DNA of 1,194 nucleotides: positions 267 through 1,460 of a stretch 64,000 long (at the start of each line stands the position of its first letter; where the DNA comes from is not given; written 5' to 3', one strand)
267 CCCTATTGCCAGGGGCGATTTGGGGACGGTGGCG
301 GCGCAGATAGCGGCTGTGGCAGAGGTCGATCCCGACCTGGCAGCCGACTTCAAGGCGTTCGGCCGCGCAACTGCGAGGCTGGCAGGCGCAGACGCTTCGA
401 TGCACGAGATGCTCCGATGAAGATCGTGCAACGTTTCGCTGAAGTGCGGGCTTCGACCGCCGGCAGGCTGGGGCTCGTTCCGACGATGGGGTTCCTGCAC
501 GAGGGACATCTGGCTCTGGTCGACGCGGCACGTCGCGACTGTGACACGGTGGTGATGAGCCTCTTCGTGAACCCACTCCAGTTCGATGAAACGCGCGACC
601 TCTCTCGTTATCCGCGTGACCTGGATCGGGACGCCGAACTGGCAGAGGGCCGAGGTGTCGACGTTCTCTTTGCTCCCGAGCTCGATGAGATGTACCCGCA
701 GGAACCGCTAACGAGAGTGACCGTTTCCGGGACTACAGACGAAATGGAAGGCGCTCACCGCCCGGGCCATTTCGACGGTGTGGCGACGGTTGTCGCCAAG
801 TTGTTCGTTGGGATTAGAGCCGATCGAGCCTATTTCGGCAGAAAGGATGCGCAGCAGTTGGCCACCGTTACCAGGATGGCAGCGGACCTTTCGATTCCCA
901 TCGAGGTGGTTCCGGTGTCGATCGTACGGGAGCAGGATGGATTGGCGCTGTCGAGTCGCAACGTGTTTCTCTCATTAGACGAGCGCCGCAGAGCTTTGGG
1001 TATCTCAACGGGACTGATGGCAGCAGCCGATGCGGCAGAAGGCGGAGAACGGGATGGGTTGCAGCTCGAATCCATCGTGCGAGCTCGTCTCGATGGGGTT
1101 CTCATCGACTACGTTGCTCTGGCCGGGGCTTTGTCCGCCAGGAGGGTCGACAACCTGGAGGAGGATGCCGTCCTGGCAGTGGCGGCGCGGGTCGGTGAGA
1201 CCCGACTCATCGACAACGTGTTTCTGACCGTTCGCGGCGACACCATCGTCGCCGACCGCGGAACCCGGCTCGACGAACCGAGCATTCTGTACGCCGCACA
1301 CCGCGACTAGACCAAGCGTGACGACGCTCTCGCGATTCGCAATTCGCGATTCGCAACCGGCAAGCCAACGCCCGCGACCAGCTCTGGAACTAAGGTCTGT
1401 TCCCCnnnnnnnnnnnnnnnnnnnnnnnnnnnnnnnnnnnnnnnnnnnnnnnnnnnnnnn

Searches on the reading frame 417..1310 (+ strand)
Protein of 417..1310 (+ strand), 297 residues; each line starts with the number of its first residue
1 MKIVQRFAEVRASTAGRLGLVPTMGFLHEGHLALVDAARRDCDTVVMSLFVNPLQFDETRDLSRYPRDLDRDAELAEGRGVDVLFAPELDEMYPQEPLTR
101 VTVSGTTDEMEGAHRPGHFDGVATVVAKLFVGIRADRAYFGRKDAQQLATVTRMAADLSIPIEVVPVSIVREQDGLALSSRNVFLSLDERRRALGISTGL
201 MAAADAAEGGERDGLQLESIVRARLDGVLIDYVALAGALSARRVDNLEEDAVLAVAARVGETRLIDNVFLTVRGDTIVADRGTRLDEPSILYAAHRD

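Call 84: search_protein_families(library=pfam, proteins=[window:417-1310:+], max_evalue=0.01)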
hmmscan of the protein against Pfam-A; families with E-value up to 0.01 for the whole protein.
window:417-1310:+ (297 aa): 1 family
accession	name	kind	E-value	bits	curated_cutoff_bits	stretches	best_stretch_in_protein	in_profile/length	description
PF02569.21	Pantoate_ligase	-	2.8e-91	305.8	20.7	1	8-268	14-267/268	Pantoate-beta-alanine ligase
